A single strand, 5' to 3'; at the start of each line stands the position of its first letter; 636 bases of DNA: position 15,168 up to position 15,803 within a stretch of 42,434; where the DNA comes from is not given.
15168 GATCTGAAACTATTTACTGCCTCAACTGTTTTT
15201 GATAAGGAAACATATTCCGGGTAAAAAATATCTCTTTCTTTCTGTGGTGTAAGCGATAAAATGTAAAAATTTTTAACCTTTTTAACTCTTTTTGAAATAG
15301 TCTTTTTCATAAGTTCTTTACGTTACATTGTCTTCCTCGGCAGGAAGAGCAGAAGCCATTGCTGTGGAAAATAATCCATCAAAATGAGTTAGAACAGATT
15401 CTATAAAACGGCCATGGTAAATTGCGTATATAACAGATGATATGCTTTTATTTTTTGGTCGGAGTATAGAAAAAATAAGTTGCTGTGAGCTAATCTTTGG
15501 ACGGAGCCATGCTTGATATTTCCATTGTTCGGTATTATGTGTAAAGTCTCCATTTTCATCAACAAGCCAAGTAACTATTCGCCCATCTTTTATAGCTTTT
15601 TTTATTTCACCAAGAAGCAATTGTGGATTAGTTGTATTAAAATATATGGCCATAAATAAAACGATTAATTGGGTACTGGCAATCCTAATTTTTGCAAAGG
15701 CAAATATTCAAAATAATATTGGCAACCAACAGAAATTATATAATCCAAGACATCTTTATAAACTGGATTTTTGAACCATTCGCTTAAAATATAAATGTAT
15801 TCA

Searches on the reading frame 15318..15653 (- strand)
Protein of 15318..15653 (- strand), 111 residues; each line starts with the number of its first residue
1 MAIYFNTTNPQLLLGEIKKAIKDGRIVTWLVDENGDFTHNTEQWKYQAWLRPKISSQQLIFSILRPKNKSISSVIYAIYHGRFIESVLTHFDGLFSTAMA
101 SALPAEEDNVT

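Call 4: search_protein_families(library=pfam, proteins=[window:15318-15653:-], max_evalue=1)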
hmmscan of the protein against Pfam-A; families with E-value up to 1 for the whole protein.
window:15318-15653:- (111 aa): 0 families

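Call 5: search_protein_families(library=padloc, proteins=[window:15318-15653:-], max_evalue=1)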
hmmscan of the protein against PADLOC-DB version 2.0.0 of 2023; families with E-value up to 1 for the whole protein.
window:15318-15653:- (111 aa): 0 families

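Call 6: search_protein_families(library=ncbifam, proteins=[window:15318-15653:-], max_evalue=1)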
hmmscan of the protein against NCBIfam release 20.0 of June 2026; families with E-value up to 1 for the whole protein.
window:15318-15653:- (111 aa): 0 families

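Call 7: search_protein_families(library=phrogs, proteins=[window:15318-15653:-], max_evalue=1)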
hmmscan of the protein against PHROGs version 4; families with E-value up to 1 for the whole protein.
window:15318-15653:- (111 aa): 1 family
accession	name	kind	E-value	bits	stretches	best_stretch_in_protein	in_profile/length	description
phrog_11689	-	unknown function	0.37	11.7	1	14-61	48-95/140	-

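Call 20: find_homologous_proteins(query=window:15318-15653:-)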
Query window:15318-15653:- (111 aa): 79 proteins with E <= 0.001 among 80 candidates.
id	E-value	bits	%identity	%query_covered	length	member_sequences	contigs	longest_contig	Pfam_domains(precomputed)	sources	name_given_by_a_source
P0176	8.6e-68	243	100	100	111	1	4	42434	-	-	-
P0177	4.1e-37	145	57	99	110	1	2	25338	-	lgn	-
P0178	7.9e-37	144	58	100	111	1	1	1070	-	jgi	-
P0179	2.1e-36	142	56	100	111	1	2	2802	-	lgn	-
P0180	2.3e-36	142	61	92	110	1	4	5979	-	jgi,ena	-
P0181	2.7e-36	142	56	100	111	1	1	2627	-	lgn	-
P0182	3.7e-36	142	58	99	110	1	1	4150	-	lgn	-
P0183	7.6e-36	141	57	100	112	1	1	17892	-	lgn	-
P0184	8.5e-36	140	60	100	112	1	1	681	-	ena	-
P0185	1.1e-35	140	57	99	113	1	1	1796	-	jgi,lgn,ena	-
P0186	1.6e-35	140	60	97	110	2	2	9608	-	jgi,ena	jgi:hypothetical protein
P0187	1.8e-35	139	59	99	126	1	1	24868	-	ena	-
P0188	3.1e-35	139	59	99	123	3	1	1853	-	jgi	-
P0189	4.5e-35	138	57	100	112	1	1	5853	-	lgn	-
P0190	7.6e-35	137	59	100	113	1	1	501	-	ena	-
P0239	5.4e-29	119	50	99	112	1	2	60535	-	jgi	jgi:hypothetical protein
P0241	6.3e-29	118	53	92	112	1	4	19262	-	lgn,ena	-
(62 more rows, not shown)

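Call 28: predict_structure(alignment_id=A3)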
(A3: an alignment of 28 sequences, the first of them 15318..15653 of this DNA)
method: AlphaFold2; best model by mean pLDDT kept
length: 111 residues; sequences in the alignment: 28
mean_pLDDT: 93.2   pTM: 0.85
mean pLDDT of the five models: 93.2, 91.8, 91.6, 91.1, 90.1
residues with pLDDT >= 90: 91; 70-90: 19; 50-70: 1; < 50: 0
segments of 3 or more residues with pLDDT < 50: none
pLDDT, mean of each block of 10 residues (from residue 1): 94 98 97 97 95 96 92 91 96 95 78 69
secondary structure, 60 per line:
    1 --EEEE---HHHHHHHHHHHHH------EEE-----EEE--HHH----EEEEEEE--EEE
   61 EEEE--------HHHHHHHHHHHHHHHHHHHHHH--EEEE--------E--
elements in order: E3-6 H10-22 E29-31 E37-39 E49-55 E58-64 H73-94 E97-100
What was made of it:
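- On Type II toxin-antitoxin system: The model is a compact beta-alpha-beta4-alpha-beta domain (call 28).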

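Call 33: fold_search(model_id=the predicted structure, library=pdb)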
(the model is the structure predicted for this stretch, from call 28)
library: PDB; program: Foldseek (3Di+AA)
matches with E <= 10: 787; with E <= 0.001: 0
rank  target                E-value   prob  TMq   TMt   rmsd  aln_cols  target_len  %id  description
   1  7bfe_A                1.4e-01  0.51  0.34  0.41   6.2       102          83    8  Circular permutant of ribosomal protein S6, P54-55 truncated, L21A mutant. (released 2022-07-13)
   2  2ap6_A                1.4e-01  0.38  0.37  0.39   7.5       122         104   14  X-Ray Crystal Structure of Protein Atu4242 from Agrobacterium tumefaciens. Northeast Strucutral Genomics Consortium Ta (released 2005-11-01)
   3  2ec2_A                1.4e-01  0.30  0.32  0.29   8.5       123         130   10  Crystal structure of transposase from Sulfolobus tokodaii (released 2007-02-27)
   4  5v8w_D                1.6e-01  0.63  0.41  0.43   4.2       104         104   13  Crystal structure of human Integrator IntS9-IntS11 CTD complex (released 2017-04-12)
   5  6g3y_A                1.7e-01  0.44  0.35  0.17   5.2        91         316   11  Structure of the mouse 8-oxoguanine DNA Glycosylase mOGG1 in complex with ligand TH5675 (released 2018-11-28)
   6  3c6k_B                1.7e-01  0.44  0.39  0.16   7.8       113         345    6  Crystal structure of human spermine synthase in complex with spermidine and 5-methylthioadenosine (released 2008-02-19)
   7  7qel_AAA              1.7e-01  0.35  0.34  0.17   6.3        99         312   10  Structure of the mouse 8-oxoguanine DNA Glycosylase mOGG1 in complex with ligand TH011247 (released 2022-12-14)
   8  7z5b_A                1.7e-01  0.35  0.34  0.17   6.5       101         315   10  Structure of the mouse 8-oxoguanine DNA Glycosylase mOGG1 in complex with ligand TH013546 (released 2023-03-22)
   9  6g3x_A                1.8e-01  0.47  0.38  0.18   4.9        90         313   12  Native Structure of the mouse 8-oxoguanine DNA Glycosylase mOGG1 (released 2018-11-28)
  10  2deq_A                1.8e-01  0.25  0.32  0.19   7.9       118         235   14  Crystal Structure Of Biotin Protein Ligase From Pyrococcus Horikoshii OT3 in complex with Biotinyl-5'-AMP, K111G mutat (released 2006-08-16)
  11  7piz_C                1.9e-01  0.38  0.38  0.12   7.6       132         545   10  The structure of phosphoglucomutase from Candida albicans (released 2022-09-07)
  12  2e64_A                1.9e-01  0.25  0.32  0.19   7.8       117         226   14  Crystal Structure Of Biotin Protein Ligase From Pyrococcus Horikoshii, Mutations R48A and K111A (released 2007-06-26)
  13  5k9f                  2.0e-01  0.38  0.39  0.41   8.8       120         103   12  Crystal structure of a NIPSNAP domain protein from Burkholderia xenovorans (released 2016-06-15)
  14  7s77_B                2.0e-01  0.21  0.32  0.11   9.3       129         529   10  Crystal structure of the G391V variant of human PGM-1 (released 2022-05-04)
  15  2ej9                  2.2e-01  0.41  0.38  0.21   7.8       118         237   12  Crystal Structure Of Biotin Protein Ligase From Methanococcus jannaschii (released 2008-03-18)
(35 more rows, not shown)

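Call 37: search_solved_structures(query=A3, max_evalue=10)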
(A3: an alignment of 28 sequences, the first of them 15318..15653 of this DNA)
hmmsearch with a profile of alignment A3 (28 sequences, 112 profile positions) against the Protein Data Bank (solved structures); distinct sequences matched with E-value up to 10: 4.
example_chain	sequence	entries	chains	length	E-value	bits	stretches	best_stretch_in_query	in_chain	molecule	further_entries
2fip_A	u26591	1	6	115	0.22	14.6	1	11-55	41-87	Late genes activator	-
6i8x_A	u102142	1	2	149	0.23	14.5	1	2-45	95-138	Fatty acid-binding protein homolog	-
6i9f_A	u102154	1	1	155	0.26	14.4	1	2-45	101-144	Fatty acid-binding protein homolog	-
2fio_A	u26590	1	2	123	0.28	14.2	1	11-55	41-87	Late genes activator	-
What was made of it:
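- No nucleotide-binding or catalytic family was detected (calls 4-7, 37).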

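Call 62: search_protein_representatives(alignment_id=A3)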
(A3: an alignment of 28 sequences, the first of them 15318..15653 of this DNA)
Query: 28 sequences, 112 profile positions. Proteins with E-value up to 0.001 (for the whole library): 821; up to 1e-10: 550; up to 1e-30: 50. The best 150 are listed.
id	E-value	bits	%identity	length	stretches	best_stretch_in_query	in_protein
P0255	6.2e-41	154.9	-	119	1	1-111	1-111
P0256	7.9e-40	151.3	-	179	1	1-110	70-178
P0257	1.9e-39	150.1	-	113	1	1-110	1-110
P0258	1.4e-38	147.4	-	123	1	1-110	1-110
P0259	1.5e-38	147.3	-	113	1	3-111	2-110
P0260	3.2e-38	146.2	-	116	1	1-108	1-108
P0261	5.2e-38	145.5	-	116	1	1-111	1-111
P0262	3.3e-37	142.9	-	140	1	1-110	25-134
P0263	4.6e-37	142.4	-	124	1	23-111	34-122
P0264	5.4e-37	142.2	-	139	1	1-110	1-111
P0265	6.4e-37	142.0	-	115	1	1-111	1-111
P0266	1.4e-36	140.9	-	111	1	1-109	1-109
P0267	1.4e-36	140.9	-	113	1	3-111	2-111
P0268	1.5e-36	140.8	-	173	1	1-111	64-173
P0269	9.8e-36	138.2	-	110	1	1-108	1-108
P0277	9.2e-34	131.8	-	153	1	1-101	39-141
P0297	2.2e-31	124.2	-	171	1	2-108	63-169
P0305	1.2e-30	121.7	-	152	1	3-109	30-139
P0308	2.1e-30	121.0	-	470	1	1-109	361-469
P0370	1.5e-26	108.6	-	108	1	1-108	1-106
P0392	3.6e-25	104.1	-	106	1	1-110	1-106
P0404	1.6e-24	102.0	-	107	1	15-111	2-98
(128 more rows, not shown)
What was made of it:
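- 15318..15653 (-): p111: a small alpha/beta protein from a large family with no Pfam entry. It is the conserved upstream partner of the HEPN gene. Inferred role: inhibitor (antitoxin) and/or trigger sensor. The family has 821 clusters at E<=1e-3 among 1.84e9 representatives (call 62).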

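Call 63: search_protein_families(library=pfam, proteins=[P0308, P0256, P0268, P0297, P0277, P0305, P0255, P0404, P0392, P0370], max_evalue=0.1)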
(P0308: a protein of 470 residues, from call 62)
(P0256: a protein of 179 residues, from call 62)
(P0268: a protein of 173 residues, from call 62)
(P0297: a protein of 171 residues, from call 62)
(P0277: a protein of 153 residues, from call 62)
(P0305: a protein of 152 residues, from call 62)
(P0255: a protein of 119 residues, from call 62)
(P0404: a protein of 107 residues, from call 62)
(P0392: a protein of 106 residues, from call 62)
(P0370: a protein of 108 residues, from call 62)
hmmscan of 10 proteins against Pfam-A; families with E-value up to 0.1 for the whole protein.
P0308 (470 aa): 4 families
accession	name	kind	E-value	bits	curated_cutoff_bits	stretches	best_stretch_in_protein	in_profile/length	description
PF18476.7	PIN_8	-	8.2e-50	170.3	26.1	1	24-244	1-227/227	PIN like domain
PF16289.11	PIN_12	-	1.5e-06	29.2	32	1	26-224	2-170/172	PIN domain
PF13785.11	DUF4178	-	0.068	13.8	25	0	382-409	100-126/136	Domain of unknown function (DUF4178)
PF05593.20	RHS_repeat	-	0.094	13.6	22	0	375-401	6-33/38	RHS Repeat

P0256 (179 aa): 0 families

P0268 (173 aa): 0 families

P0297 (171 aa): 0 families

P0277 (153 aa): 0 families

P0305 (152 aa): 0 families

P0255 (119 aa): 0 families

P0404 (107 aa): 0 families

P0392 (106 aa): 0 families

P0370 (108 aa): 1 family
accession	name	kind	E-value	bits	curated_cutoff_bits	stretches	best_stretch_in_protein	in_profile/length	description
PF05593.20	RHS_repeat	-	0.044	14.6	22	1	14-44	7-35/38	RHS Repeat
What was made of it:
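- PIN_8-p111 fusion P0308 (call 63).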

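Call 65: find_related_loci(query=A3, collection=viral_contigs, flank=6000)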
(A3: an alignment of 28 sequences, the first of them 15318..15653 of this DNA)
Query A3 (111 aa) in viral_contigs; peptide patterns used: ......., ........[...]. (x = any residue, [..] = any of these).
54 stretches matched a pattern; 11 encode a relative of the query (tblastn E <= 1e-3); 11 distinct loci.
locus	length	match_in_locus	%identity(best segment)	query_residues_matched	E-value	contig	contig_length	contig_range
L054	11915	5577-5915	53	1-110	3e-36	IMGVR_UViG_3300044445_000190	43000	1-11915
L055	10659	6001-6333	48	1-111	2e-34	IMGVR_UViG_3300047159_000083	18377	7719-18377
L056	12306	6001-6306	43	1-102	6e-30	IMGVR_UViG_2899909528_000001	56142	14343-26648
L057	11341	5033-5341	44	1-103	3e-28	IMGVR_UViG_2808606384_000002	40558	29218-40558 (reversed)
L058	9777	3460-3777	42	1-106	2e-28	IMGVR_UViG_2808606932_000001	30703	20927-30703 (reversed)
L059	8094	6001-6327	45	1-109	6e-28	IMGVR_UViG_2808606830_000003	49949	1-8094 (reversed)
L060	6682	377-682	53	1-102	7e-28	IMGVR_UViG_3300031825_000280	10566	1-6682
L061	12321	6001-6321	44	1-109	7e-26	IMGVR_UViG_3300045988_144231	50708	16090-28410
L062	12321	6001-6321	44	1-109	7e-26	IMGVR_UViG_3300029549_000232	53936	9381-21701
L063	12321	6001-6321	44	1-109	7e-26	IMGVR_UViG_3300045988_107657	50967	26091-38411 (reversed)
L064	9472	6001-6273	45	1-91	3e-24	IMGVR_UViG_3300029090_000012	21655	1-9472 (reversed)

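Call 69: search_protein_families(library=pfam, proteins=[L061:6338-9304:+, L064:6323-9304:+, L061:4266-5555:+, L064:3203-4921:+, L054:5976-6494:-, L054:6570-8561:-, L055:6587-7819:-, L059:6424-8094:-, L059:4643-5716:-, L055:4954-5478:-], max_evalue=0.001)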
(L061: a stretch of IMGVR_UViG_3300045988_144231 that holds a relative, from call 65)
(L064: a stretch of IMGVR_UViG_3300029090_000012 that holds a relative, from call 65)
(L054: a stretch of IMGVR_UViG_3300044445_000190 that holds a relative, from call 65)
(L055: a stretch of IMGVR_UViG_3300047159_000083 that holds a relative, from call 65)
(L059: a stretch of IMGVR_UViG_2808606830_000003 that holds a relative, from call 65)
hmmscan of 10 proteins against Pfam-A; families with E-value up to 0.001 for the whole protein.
L061:6338-9304:+ (989 aa): 3 families
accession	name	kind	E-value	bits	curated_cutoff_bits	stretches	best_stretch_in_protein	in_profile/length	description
PF24391.1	HD-CE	-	8.6e-43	147.4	27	1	51-318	1-261/263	HD-CE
PF13589.12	HATPase_c_3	-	2.2e-10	41.1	25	1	380-506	3-114/137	Histidine kinase-, DNA gyrase B-, and HSP90-like ATPase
PF02518.31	HATPase_c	-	2.1e-07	31.8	26.4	1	382-493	8-97/111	Histidine kinase-, DNA gyrase B-, and HSP90-like ATPase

L064:6323-9304:+ (994 aa): 3 families
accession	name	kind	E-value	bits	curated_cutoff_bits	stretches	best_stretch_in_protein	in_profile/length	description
PF24391.1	HD-CE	-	1.1e-43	150.3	27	1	56-323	1-261/263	HD-CE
PF13589.12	HATPase_c_3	-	9.1e-10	39.1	25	1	385-508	3-109/137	Histidine kinase-, DNA gyrase B-, and HSP90-like ATPase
PF02518.31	HATPase_c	-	1.7e-07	32.1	26.4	1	387-498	8-97/111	Histidine kinase-, DNA gyrase B-, and HSP90-like ATPase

L061:4266-5555:+ (430 aa): 1 family
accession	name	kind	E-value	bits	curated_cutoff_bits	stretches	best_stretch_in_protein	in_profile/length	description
PF14284.11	PcfJ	-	1.9e-35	122.2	25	1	256-414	1-146/147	PcfJ-like protein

L064:3203-4921:+ (573 aa): 1 family
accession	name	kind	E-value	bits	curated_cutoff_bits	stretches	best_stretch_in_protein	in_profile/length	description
PF00145.23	DNA_methylase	-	9.3e-33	114.4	22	2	21-246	3-194/324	C-5 cytosine-specific DNA methylase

L054:5976-6494:- (173 aa): 0 families

L054:6570-8561:- (664 aa): 2 families
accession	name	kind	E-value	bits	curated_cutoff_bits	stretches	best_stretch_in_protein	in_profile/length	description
PF13589.12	HATPase_c_3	-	8.3e-17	61.9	25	1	19-134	1-110/137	Histidine kinase-, DNA gyrase B-, and HSP90-like ATPase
PF02518.31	HATPase_c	-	0.00049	20.9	26.4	0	25-86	10-64/111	Histidine kinase-, DNA gyrase B-, and HSP90-like ATPase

L055:6587-7819:- (411 aa): 1 family
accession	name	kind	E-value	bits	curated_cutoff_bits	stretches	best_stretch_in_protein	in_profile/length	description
PF04860.17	Phage_portal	-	2.9e-86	290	39.1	1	75-401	2-320/321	Phage portal protein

L059:6424-8094:- (557 aa): 2 families
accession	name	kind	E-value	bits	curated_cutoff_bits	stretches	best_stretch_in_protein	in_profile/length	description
PF00239.26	Resolvase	-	5.8e-13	49.6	23.3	1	10-165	1-138/145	Resolvase, N terminal domain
PF07508.19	Recombinase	-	5.4e-09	36.7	21.1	1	201-288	2-99/102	Recombinase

L059:4643-5716:- (358 aa): 1 family
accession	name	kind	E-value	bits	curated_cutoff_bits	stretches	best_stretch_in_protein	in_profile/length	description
PF10546.14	P63C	-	2.1e-09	38.3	26.1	1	232-319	3-92/93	P63C domain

L055:4954-5478:- (175 aa): 4 families
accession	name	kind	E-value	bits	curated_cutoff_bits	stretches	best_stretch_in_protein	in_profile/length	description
PF13508.13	Acetyltransf_7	-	1.1e-10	42.2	27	1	84-151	28-83/84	Acetyltransferase (GNAT) domain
PF00583.31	Acetyltransf_1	-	1.1e-07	32.6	20.7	1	90-150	58-116/116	Acetyltransferase (GNAT) family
PF13673.13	Acetyltransf_10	-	5.5e-07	30.1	23.6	1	94-153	54-110/128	Acetyltransferase (GNAT) domain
PF08445.16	FR47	-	0.00056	20.3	22.1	1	92-153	22-80/86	FR47-like protein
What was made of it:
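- p111 followed by HD-CE plus HATPase_c_3 (call 69).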

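Call 81: fold_search(model_id=the predicted structure, library=viral)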
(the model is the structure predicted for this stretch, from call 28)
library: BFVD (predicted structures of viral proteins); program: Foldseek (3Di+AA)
matches with E <= 10: 642; with E <= 0.001: 1
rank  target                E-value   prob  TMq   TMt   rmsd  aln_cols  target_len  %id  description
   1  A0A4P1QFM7            3.6e-05  1.00  0.55  0.64   4.5        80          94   30  Uncharacterized protein [Burkholderia phage BEK]
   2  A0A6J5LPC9            2.7e-02  0.89  0.36  0.43   4.8        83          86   19  Uncharacterized protein [uncultured Caudovirales phage]
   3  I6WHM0                3.0e-02  0.99  0.47  0.57   4.2        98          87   14  Uncharacterized protein [Vibrio phage phi-pp2]
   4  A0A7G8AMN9            7.6e-02  0.21  0.24  0.29   7.3       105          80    7  (no name in the UniProt tables at hand)
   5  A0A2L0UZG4            1.1e-01  0.38  0.39  0.32   9.5       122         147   16  Uncharacterized protein [Agrobacterium phage Atu_ph07]
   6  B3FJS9                1.1e-01  0.30  0.31  0.18   9.0       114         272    7  Uncharacterized protein [Pseudomonas phage 201phi2-1]
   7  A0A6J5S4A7            1.9e-01  0.18  0.28  0.22  10.4       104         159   17  Uncharacterized protein [uncultured Caudovirales phage]
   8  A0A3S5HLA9            2.2e-01  0.44  0.41  0.32   7.8       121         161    6  Uncharacterized protein [Megavirus baoshan]
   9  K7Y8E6                2.2e-01  0.18  0.32  0.30  13.5       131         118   13  Uncharacterized protein [Megavirus courdo11]
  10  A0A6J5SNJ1            2.2e-01  0.15  0.27  0.32  10.8       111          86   11  Uncharacterized protein [uncultured Caudovirales phage]
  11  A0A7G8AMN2            2.3e-01  0.11  0.22  0.23   8.8       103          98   10  (no name in the UniProt tables at hand)
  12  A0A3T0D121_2          2.4e-01  0.09  0.23  0.04  13.2       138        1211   12  (no name in the UniProt tables at hand)
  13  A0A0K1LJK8            2.4e-01  0.08  0.19  0.14  13.5       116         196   11  (no name in the UniProt tables at hand)
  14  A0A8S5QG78            2.8e-01  0.30  0.37  0.24   6.2        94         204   14  Transcriptional regulator [Siphoviridae sp. ctr8v12]
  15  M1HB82                3.3e-01  0.57  0.44  0.20   5.7       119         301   10  (no name in the UniProt tables at hand)
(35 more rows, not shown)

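Call 82: search_dna_similar(query=window:15318-15653:-, collection=phages, mode=protein, max_evalue=0.001, max_rows=25)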
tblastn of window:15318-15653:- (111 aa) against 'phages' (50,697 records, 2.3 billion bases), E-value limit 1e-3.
Records with a match: 14; places in all: 14; records where one place covers at least 80% of the query: 14.
Best place of each record, by identity: <60% 14.
By first word of the organism name: Ralstonia 8; Burkholderia 6.
By host as written in the record: Ralstonia solanacearum 8; Burkholderia sp. 1; Burkholderia pseudomallei environmental isolate E0237 1; Burkholderia pseudomallei BP82 1; - 1; Burkholderia pseudomallei 1; Burkholderia pseudomallei 9 1.
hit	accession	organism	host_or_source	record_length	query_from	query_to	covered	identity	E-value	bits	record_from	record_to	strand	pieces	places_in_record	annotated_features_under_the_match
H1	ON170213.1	Ralstonia phage YO124_1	Ralstonia solanacearum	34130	1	109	98%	44.0%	1e-25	104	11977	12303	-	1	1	record has no annotation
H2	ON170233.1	Ralstonia phage YO136_2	Ralstonia solanacearum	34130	1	109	98%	44.0%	1e-25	104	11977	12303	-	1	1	record has no annotation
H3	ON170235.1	Ralstonia phage YO137_2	Ralstonia solanacearum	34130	1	109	98%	44.0%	1e-25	104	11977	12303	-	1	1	record has no annotation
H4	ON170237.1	Ralstonia phage YO138_2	Ralstonia solanacearum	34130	1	109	98%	44.0%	1e-25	104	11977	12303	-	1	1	record has no annotation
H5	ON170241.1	Ralstonia phage YO140_2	Ralstonia solanacearum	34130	1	109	98%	44.0%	1e-25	104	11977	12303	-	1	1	record has no annotation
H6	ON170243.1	Ralstonia phage YO141_2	Ralstonia solanacearum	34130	1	109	98%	44.0%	1e-25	104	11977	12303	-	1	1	record has no annotation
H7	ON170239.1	Ralstonia phage YO139_2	Ralstonia solanacearum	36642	1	109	98%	44.0%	1e-25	104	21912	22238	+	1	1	record has no annotation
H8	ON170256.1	Ralstonia phage YO150_4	Ralstonia solanacearum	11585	1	109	98%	44.0%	1e-25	104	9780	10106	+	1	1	record has no annotation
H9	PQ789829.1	Burkholderia phage vB_SBP30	Burkholderia sp.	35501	1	111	100%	36.4%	5e-18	83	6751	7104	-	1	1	hypothetical protein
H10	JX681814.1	Burkholderia phage phiX216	Burkholderia pseudomallei environmental ...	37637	1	111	100%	36.4%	5e-18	83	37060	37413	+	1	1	none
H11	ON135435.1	Burkholderia phage PhiBP82.3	Burkholderia pseudomallei BP82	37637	1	111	100%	36.4%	5e-18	83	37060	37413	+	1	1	hypothetical protein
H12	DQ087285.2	Burkholderia phage phiE52237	-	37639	1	111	100%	36.4%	5e-18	83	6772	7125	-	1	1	none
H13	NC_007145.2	Burkholderia phage phiE52237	Burkholderia pseudomallei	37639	1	111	100%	36.4%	5e-18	83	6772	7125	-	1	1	none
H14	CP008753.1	Burkholderia phage BEK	Burkholderia pseudomallei 9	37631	1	111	100%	34.7%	1e-5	91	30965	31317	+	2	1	hypothetical protein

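Call 83: search_dna_similar(query=window:15318-15653:-, collection=plasmids, mode=protein, max_evalue=0.001, max_rows=25)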
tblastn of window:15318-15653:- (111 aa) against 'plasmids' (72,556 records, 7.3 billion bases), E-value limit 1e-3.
Records with a match: 8; places in all: 9; records where one place covers at least 80% of the query: 7.
Best place of each record, by identity: <60% 8.
By first word of the organism name: Komagataeibacter 2; Pantoea 2; Acidiphilium 1; Bradyrhizobium 1; Acidithiobacillus 1; Deinococcus 1.
By predicted mobility (MOB-suite, as given by PLSDB): non-mobilizable 4; mobilizable 3; conjugative 1.
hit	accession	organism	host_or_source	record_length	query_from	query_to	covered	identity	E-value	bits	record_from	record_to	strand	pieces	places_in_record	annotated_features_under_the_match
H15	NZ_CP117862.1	Komagataeibacter oboediens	Cell culture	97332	1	110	99%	54.1%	2e-33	128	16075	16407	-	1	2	hypothetical protein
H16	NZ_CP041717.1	Acidiphilium multivorum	Cell culture,activated sludge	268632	1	110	99%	48.6%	2e-33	128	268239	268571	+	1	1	none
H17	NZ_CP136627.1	Bradyrhizobium sp. BWA-3-5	Arachis hypogaea,cell culture,root ...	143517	1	110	99%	41.8%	1e-22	98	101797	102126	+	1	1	hypothetical protein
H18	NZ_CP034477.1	Pantoea agglomerans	food,leaf from rome apple cultivar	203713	1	111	100%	41.4%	3e-24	102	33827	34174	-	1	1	hypothetical protein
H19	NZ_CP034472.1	Pantoea agglomerans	food,leaf from rome apple cultivar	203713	1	111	100%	41.4%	3e-24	102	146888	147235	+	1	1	hypothetical protein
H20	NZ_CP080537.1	Acidithiobacillus ferriphilus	-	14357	1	110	99%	40.0%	3e-23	100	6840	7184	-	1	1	hypothetical protein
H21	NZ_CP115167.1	Deinococcus aquaticus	Freshwater stream system, activated ...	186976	1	105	95%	31.2%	2e-11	66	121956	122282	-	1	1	hypothetical protein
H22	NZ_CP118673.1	Komagataeibacter nataicola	mixed culture,Kombucha tea culture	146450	1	88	79%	30.5%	3e-9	59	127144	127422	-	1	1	hypothetical protein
